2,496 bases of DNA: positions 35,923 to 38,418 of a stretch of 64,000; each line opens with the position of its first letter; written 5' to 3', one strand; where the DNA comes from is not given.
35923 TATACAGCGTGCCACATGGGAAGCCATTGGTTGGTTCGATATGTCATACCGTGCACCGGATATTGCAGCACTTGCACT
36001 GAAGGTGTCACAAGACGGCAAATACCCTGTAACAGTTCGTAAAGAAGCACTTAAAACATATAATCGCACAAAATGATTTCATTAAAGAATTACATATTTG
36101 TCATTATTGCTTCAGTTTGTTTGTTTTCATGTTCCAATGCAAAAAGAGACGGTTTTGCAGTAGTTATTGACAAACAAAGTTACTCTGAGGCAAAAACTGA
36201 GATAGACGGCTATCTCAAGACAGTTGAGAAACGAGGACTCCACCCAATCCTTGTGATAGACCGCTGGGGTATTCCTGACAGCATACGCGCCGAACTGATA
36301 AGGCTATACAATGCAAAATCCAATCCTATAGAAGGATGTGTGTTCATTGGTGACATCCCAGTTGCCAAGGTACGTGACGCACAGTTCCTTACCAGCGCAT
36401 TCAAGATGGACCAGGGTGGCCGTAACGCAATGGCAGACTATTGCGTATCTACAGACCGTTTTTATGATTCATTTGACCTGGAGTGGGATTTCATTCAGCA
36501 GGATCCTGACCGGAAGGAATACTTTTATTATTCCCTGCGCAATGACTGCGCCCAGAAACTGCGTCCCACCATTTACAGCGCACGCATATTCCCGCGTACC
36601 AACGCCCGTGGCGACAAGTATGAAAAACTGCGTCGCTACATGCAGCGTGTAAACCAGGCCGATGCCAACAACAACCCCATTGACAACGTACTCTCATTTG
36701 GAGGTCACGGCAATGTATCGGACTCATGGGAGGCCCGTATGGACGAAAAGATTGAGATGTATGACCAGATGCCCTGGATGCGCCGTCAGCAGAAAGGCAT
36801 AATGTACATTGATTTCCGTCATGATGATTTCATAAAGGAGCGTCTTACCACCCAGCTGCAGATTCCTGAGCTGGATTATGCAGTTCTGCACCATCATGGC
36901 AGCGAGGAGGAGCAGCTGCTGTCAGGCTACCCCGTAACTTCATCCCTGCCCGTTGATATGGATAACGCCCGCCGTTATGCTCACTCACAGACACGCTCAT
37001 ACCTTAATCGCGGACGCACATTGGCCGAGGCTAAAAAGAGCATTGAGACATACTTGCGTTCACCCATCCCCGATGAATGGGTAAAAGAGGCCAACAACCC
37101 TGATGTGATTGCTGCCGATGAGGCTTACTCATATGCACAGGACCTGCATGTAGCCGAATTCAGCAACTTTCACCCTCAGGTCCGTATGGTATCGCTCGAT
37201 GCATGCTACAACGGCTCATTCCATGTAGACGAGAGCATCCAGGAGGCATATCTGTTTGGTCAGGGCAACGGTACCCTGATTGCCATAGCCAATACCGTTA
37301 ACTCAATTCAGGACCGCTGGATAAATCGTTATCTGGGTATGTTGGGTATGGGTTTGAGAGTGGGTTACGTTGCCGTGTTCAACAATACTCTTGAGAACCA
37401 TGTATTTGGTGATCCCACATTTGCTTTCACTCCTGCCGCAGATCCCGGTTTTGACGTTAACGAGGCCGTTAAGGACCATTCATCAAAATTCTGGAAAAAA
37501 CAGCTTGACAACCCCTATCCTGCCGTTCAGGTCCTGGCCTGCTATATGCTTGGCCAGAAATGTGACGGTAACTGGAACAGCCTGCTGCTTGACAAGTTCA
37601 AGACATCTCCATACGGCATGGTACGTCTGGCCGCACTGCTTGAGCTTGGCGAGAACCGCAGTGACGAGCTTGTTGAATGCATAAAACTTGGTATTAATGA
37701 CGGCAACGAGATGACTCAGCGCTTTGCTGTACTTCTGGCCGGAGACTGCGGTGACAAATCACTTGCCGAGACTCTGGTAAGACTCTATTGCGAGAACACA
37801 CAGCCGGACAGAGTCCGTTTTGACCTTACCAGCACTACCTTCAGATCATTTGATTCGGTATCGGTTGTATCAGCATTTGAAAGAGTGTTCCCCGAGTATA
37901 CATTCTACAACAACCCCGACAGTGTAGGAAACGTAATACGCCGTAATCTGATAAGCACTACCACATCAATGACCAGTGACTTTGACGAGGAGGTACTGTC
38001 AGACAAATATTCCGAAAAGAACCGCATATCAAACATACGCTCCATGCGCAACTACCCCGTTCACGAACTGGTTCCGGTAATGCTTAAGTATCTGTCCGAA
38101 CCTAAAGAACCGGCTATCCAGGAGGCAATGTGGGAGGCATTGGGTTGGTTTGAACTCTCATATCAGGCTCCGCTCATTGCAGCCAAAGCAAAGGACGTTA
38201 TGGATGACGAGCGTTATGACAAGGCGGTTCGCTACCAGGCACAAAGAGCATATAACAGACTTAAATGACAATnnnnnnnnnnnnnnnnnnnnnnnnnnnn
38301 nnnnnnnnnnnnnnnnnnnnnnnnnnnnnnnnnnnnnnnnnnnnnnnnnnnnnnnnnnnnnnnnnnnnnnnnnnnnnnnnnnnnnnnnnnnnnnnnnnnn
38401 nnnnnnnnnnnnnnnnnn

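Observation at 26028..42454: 16-kb outer-membrane locus joining a TonB receptor module to two different cysteine-peptidase folds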

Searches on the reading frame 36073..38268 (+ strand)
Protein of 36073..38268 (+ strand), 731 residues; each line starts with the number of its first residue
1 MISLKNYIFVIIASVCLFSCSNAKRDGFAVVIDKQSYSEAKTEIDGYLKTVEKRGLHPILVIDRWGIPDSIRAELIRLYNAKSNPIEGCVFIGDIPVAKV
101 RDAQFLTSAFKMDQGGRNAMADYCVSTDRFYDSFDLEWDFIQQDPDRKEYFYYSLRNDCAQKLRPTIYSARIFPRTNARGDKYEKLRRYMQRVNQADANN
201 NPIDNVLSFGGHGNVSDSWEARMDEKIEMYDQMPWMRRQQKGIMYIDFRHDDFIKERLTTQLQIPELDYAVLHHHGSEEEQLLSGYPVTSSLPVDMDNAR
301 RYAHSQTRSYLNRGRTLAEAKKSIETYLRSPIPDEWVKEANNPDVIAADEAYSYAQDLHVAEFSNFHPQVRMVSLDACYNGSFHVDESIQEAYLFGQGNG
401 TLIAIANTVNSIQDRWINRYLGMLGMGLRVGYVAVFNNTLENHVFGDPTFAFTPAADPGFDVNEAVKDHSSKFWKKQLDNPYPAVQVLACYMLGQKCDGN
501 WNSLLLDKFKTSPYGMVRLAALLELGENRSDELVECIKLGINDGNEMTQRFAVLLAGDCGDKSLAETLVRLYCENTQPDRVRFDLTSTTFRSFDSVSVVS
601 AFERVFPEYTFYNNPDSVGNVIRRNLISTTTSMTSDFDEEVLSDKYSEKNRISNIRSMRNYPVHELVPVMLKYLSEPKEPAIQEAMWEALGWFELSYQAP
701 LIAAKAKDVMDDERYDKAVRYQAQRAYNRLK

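Call 4: search_protein_families(library=pfam, proteins=[window:36073-38268:+], max_evalue=0.01)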
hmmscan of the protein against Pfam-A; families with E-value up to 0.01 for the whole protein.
window:36073-38268:+ (731 aa): 1 family
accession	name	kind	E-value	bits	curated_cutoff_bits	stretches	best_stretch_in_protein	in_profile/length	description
PF13646.12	HEAT_2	-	1.9e-10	41.3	27.7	1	505-583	4-81/88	HEAT repeats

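Call 5: search_protein_families(library=ncbifam, proteins=[window:36073-38268:+], max_evalue=0.01)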
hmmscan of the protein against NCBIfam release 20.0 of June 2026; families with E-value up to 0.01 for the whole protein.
window:36073-38268:+ (731 aa): 0 families

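Call 7: search_solved_structures(query=window:36073-38268:+, max_evalue=1)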
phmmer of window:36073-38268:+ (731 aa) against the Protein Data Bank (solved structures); distinct sequences matched with E-value up to 1: 37.
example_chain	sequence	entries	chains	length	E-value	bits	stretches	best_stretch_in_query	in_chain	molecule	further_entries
4zv6_A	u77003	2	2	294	2.2e-05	26.3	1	476-574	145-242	AlphaRep-7 | alpha-Rep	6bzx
9sah_A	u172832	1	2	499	6.2e-05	24.9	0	487-572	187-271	E4-NB2 synthetic fusion protein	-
4xl5_C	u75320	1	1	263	0.00031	22.5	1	473-571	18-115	bGFP-A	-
6ft5_A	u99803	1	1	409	0.0053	18.5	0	476-571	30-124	alphaRep A3_A3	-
6fsq_A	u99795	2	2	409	0.0066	18.1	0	476-572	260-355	alphaRep A3_bGFPD | A3_bGFPD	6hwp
4db8_A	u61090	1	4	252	0.008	17.9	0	632-688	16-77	Armadillo-repeat Protein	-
5mfd_A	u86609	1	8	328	0.01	17.5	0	667-690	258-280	YIIIM''6AII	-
4dba_A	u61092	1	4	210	0.014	17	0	632-688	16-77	Designed Armadillo repeat protein, YIIM3AII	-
4pls_A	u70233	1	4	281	0.015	17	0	666-688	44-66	Arm00010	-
4plq_A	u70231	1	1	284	0.015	16.9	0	666-687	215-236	Arm00011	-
5mfl_A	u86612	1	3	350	0.016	16.9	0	667-689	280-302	(KR)5_GS10_YIIIM6AII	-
6s9o_A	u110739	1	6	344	0.017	16.8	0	666-689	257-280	designed Armadillo repeat protein with internal Lock1 fused to target peptide KRKRKLKFKR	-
4plr_A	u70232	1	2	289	0.018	16.7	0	666-688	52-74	Arm00008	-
9rhz_A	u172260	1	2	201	0.019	16.6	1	473-571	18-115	ALPHAREP bE5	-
5mfm_C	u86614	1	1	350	0.021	16.5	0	653-688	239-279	Importin subunit alpha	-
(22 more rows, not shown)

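Call 13: find_homologous_proteins(query=window:36073-38268:+)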
Query window:36073-38268:+ (731 aa): 1655 proteins with E <= 0.001 among 6616 candidates; the best 120 are listed.
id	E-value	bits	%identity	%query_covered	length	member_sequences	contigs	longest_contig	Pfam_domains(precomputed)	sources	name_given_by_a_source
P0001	0.0e+0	1686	99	100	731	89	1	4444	PF13646.13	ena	-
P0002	0.0e+0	1555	90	100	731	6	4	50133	PF13646.13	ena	-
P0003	0.0e+0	1503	87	100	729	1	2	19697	PF13646.13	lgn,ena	-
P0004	0.0e+0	1502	87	100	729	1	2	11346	PF13646.13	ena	-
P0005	0.0e+0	1501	87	100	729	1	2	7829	PF13646.13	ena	-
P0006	0.0e+0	1501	87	100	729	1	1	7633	PF13646.13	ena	-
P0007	0.0e+0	1475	86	100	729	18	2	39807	PF13646.13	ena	-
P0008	0.0e+0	1363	79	100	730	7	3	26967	PF13646.13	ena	-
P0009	0.0e+0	1311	76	99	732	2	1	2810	PF13646.13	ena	-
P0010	0.0e+0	1305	77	100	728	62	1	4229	PF13646.13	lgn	-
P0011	0.0e+0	1284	76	99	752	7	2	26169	PF13646.13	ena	-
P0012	0.0e+0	1262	75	98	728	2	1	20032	PF13646.13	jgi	-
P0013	0.0e+0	1253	74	99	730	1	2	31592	PF13646.13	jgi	-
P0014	0.0e+0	1081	64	99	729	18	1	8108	-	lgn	-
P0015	0.0e+0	1068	64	99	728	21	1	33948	PF13646.13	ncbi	-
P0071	1.1e-222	760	51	52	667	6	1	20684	PF13646.13,PF01364.25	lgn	-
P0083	6.4e-212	724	41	99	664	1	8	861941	PF13646.13,PF01364.25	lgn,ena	-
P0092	4.3e-210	718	41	99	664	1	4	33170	PF01364.25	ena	-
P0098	1.4e-207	710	35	100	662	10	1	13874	PF13646.13,PF01364.25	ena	-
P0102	1.9e-206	706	36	99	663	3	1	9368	PF13646.13,PF01364.25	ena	-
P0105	1.0e-204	700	45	51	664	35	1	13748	PF13646.13,PF01364.25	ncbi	-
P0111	6.1e-177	608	42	97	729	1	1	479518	PF13646.13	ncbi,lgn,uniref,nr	ncbi:HEAT repeat domain-containing protein [Coprobacter tertius]|uniref:HEAT repeat domain-containin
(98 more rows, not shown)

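Call 15: find_encoding_contigs(protein=P0111, flank=10000, max_places=2)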
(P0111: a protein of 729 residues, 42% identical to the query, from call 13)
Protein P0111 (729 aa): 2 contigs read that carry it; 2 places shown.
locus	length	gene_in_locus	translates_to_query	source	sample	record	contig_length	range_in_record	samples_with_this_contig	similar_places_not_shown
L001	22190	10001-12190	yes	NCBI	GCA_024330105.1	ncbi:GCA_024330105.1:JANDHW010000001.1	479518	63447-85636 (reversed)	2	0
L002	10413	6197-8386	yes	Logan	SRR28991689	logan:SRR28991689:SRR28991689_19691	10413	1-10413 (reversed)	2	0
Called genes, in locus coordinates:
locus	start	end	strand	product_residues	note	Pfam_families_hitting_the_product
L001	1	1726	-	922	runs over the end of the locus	PF00133:tRNA-synt_1, PF09334:tRNA-synt_1g, PF13603:tRNA-synt_1_2, PF08264:Anticodon_1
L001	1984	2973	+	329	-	PF01207:Dus, PF01180:DHO_dh (faint)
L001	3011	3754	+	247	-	PF10988:DUF2807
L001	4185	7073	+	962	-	PF13620:CarboxypepD_reg, PF13715:CarbopepD_reg_2, PF07715:Plug, PF00593:TonB_dep_Rec_b-barrel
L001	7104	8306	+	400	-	PF00932:LTD (faint), PF16215:DUF4876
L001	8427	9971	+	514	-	PF21012:DUF6850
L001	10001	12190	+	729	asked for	PF13646:HEAT_2 (faint)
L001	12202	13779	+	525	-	-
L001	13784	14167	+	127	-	PF14064:HmuY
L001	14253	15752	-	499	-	PF02550:AcetylCoA_hydro, PF04223:CitF (weak), PF13336:AcetylCoA_hyd_C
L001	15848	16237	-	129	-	-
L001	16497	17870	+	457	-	PF00919:UPF0004, PF04055:Radical_SAM, PF01938:TRAM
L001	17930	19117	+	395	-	PF07690:MFS_1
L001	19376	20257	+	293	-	PF18075:FtsX_ECD, PF02687:FtsX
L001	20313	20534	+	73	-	PF11297:DUF3098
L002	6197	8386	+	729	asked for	PF13646:HEAT_2 (faint)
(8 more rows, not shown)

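Call 16: find_encoding_contigs(protein=P0083, flank=10000, max_places=2)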
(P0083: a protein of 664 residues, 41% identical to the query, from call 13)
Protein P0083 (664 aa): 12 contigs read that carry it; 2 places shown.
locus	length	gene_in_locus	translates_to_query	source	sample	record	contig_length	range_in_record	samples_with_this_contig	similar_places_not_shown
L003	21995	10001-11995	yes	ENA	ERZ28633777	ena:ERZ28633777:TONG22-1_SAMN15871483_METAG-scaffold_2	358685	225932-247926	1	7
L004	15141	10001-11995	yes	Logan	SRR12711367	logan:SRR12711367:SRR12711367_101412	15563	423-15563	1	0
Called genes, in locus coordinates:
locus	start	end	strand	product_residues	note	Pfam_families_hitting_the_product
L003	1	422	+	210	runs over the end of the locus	PF00730:HhH-GPD, PF00633:HHH (weak)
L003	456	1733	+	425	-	PF03313:SDH_alpha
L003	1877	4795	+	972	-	PF13620:CarboxypepD_reg, PF13715:CarbopepD_reg_2, PF07715:Plug, PF00593:TonB_dep_Rec_b-barrel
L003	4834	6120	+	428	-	PF16215:DUF4876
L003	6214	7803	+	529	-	PF21012:DUF6850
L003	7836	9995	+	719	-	PF13646:HEAT_2 (faint)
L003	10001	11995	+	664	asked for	PF01364:Peptidase_C25 (weak), PF13646:HEAT_2 (faint)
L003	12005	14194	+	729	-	PF13646:HEAT_2 (faint)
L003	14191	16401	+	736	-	PF13646:HEAT_2 (weak)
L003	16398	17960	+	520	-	-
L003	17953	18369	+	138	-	PF14064:HmuY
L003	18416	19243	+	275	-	PF00132:Hexapep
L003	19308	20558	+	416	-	PF00162:PGK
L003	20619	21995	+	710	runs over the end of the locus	PF13424:TPR_12 (faint), PF13428:TPR_14 (faint), PF13432:TPR_16 (faint), PF07719:TPR_2 (faint), PF00515:TPR_1 (faint), PF13181:TPR_8 (faint), PF12895:ANAPC3 (weak), PF14559:TPR_19 (weak)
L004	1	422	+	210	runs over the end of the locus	PF00730:HhH-GPD, PF00633:HHH (weak)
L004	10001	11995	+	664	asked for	PF01364:Peptidase_C25 (weak), PF13646:HEAT_2 (faint)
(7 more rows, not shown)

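Call 37: predict_structure(alignment_id=A2)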
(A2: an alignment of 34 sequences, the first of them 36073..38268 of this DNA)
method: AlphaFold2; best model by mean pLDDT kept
length: 731 residues; sequences in the alignment: 34
mean_pLDDT: 88.8   pTM: 0.88
mean pLDDT of the five models: 88.8, 87.6, 87.0, 86.4, 85.8
residues with pLDDT >= 90: 462; 70-90: 220; 50-70: 44; < 50: 5
segments of 3 or more residues with pLDDT < 50: 1-3
pLDDT, mean of each block of 10 residues (from residue 1): 62 67 85 96 98 96 82 96 96 93 84 76 88 94 90 92 92 90 96 91 90 66 84 88 81 86 93 63 64 82 91 92 91 95 93 84 90 77 71 91 86 76 96 88 92 95 93 97 97 93 97 95 92 97 91 95 96 87 89 93 95 93 93 85 88 87 93 95 94 94 97 96 93 85
secondary structure, 60 per line:
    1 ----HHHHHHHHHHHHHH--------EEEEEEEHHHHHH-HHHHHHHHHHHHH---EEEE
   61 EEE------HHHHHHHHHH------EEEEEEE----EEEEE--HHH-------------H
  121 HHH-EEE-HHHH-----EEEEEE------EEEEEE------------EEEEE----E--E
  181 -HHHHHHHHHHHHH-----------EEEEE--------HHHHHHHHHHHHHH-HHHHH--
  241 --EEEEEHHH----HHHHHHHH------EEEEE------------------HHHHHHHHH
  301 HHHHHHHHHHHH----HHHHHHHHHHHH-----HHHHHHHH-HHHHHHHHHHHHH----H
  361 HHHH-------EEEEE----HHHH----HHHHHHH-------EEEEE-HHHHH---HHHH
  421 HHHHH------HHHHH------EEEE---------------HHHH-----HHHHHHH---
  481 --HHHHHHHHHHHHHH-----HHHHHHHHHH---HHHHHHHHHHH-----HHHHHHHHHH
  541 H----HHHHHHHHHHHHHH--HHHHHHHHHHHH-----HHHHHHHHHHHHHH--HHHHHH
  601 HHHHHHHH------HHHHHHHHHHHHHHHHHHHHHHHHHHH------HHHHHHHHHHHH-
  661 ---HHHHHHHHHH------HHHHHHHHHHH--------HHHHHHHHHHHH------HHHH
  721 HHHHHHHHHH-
elements in order (helices of 4 or more, strands of 3 or more residues): H5-18 E27-33 H34-39 H41-53 E57-63 H70-79 E86-92 E97-101 H120-123 E125-127 H129-132 E138-143 E150-155 E168-172 H182-194 E206-210 H219-232 H234-238 E243-247 H255-262 E269-273 H292-312 H317-328 H334-341 H343-355 H360-364 E372-376 H381-384 H389-395 E403-407 H409-413 H417-425 H432-436 E443-446 H462-465 H471-477 H483-496 H502-511 H515-525 H531-541 H546-559 H562-573 H579-592 H595-608 H615-641 H648-659 H664-673 H680-690 H699-710 H717-730

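Call 40: fold_search(model_id=the predicted structure, library=pdb)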
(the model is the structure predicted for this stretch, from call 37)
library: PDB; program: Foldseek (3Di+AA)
matches with E <= 10: 1003; with E <= 0.001: 19
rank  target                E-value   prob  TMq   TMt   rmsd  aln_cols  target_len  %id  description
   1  1cvr                  1.4e-07  1.00  0.34  0.54   6.3       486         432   12  Crystal structure of the Arg specific cysteine proteinase gingipain R (RGPB) (released 2000-03-01)
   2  4ief_D                2.0e-06  1.00  0.33  0.55   5.9       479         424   12  Complex of Porphyromonas gingivalis RgpB pro- and mature domains (released 2013-04-10)
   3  4ief_B                1.2e-05  1.00  0.32  0.52   6.2       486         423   12  Complex of Porphyromonas gingivalis RgpB pro- and mature domains (released 2013-04-10)
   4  6bzx_A                7.6e-05  1.00  0.17  0.39  12.9       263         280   19  Structure of the artificial complex alpha-Rep/Octarellin V.1 crystallized by counter diffusion in a capillary (released 2019-01-09)
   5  6fsq                  8.0e-05  1.00  0.21  0.35   8.1       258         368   19  Structure of A3_bGFPD, an artificial bi-domain protein based on two different alphaRep domains : A3 and a GFP binding do (released 2018-08-08)
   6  4xl5_C                1.3e-04  1.00  0.16  0.42  11.4       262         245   19  X-ray structure of bGFP-A / EGFP complex (released 2015-08-19)
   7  4zv6_A                1.4e-04  1.00  0.17  0.40  13.1       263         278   19  Crystal structure of the artificial alpharep-7 octarellinV.1 complex (released 2016-05-25)
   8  9e8o_U                1.6e-04  1.00  0.17  0.16  11.8       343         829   14  Nub1/Fat10-processing human 26S proteasome bound to Txnl1 with Rpt2 at top of spiral staircase and partially unfolded  (released 2024-12-04)
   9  7p0h_A                1.8e-04  1.00  0.16  0.26  10.8       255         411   17  Crystal structure of Helicobacter pylori ComF fused to an artificial alphaREP crystallization helper(named B2) (released 2022-04-06)
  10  7uzj_P                2.1e-04  1.00  0.14  0.22  17.1       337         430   12  Rat Kidney V1 complex with SidK and NCOA7B, State 1 (released 2023-11-22)
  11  9bv1_U                2.9e-04  1.00  0.17  0.15  11.3       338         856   14  M2A Midnolin-Proteasome (translocating) (released 2025-06-11)
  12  7q1f_T                3.6e-04  1.00  0.16  0.45  11.6       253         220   17  CPAP:TUBULIN:IE5 ALPHAREP COMPLEX (released 2022-04-20)
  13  9nki_U                4.2e-04  1.00  0.16  0.15  12.1       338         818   14  Structure of substrate engaged MIDN-bound human 26S proteasome, EB MIDN_UBL state (Composite map) (released 2025-05-07)
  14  9t1m_E                5.6e-04  1.00  0.17  0.70   5.7       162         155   22  Nuclear export protein/Non-structural protein 2 (NEP/NS2) in complex with artificial alpha Rep protein (released 2025-11-12)
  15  6gwc_C                5.9e-04  1.00  0.16  0.46  11.5       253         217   17  Tubulin:iE5 alphaRep complex (released 2019-01-30)
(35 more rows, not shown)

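Call 44: search_protein_families(library=pfam, alignment_id=A2, max_evalue=0.1)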
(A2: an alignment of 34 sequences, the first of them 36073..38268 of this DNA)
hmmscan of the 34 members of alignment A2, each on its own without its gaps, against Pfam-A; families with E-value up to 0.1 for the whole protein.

A. member 1, window:36073-38268:+ (731 aa): 1 family
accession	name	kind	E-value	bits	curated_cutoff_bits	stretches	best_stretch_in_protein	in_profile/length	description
PF13646.12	HEAT_2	-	1.9e-10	41.3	27.7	2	505-583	4-81/88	HEAT repeats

B. families by the number of members that match (of 34 scanned): 9 families
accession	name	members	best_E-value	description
PF13646.12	HEAT_2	34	5.5e-11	HEAT repeats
PF01364.23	Peptidase_C25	11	1.5e-09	Peptidase family C25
PF08139.17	LPAM_1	2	0.018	Prokaryotic membrane lipoprotein lipid attachment site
PF24447.1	RE_BanI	1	0.023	Type II restriction enzyme BanI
PF09258.16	Glyco_transf_64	1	0.04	Glycosyl transferase family 64 domain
PF19584.4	MCAfunc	1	0.042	MCAfunc domain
PF10130.15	PIN_2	1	0.059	PIN domain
PF19102.7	DUF5789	1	0.074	Family of unknown function (DUF5789)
PF03443.20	AA9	1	0.081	Auxiliary Activity family 9 (formerly GH61)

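Call 45: search_protein_families(library=pfam, proteins=[P0083, P0098, P0102, P0105, P0092, P0071], max_evalue=0.1)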
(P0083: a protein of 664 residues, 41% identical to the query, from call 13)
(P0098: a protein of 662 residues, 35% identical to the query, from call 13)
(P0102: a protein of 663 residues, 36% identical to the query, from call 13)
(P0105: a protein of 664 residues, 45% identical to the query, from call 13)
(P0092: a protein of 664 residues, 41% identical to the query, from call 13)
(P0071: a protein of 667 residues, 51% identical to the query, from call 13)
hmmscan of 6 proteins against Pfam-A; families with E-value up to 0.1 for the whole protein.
P0083 (664 aa): 1 family
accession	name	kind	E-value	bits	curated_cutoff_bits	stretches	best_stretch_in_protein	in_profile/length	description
PF13646.12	HEAT_2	-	1.3e-05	25.8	27.7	0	446-494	15-63/88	HEAT repeats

P0098 (662 aa): 2 families
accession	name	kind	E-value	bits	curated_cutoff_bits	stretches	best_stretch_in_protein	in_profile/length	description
PF13646.12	HEAT_2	-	3.6e-08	34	27.7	1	404-460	4-61/88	HEAT repeats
PF01364.23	Peptidase_C25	-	7.5e-08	32.4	23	1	66-379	46-371/374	Peptidase family C25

P0102 (663 aa): 2 families
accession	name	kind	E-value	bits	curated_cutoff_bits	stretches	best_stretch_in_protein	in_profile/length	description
PF01364.23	Peptidase_C25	-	4.2e-06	26.7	23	1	130-346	97-314/374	Peptidase family C25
PF13646.12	HEAT_2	-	4.4e-06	27.3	27.7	0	439-502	8-71/88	HEAT repeats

P0105 (664 aa): 2 families
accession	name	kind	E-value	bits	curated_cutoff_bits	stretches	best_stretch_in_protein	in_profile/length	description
PF13646.12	HEAT_2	-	6.5e-07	30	27.7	1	411-461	11-61/88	HEAT repeats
PF01364.23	Peptidase_C25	-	3.9e-06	26.8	23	1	130-380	97-371/374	Peptidase family C25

P0092 (664 aa): 2 families
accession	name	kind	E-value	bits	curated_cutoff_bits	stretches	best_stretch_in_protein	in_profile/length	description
PF01364.23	Peptidase_C25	-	3e-06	27.1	23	1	123-380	104-371/374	Peptidase family C25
PF13646.12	HEAT_2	-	2e-05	25.2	27.7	0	446-494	15-63/88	HEAT repeats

P0071 (667 aa): 2 families
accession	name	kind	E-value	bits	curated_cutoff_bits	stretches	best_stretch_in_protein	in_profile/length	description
PF13646.12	HEAT_2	-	1.3e-09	38.7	27.7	1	439-503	5-69/88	HEAT repeats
PF01364.23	Peptidase_C25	-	3.6e-07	30.2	23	1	131-383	97-371/374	Peptidase family C25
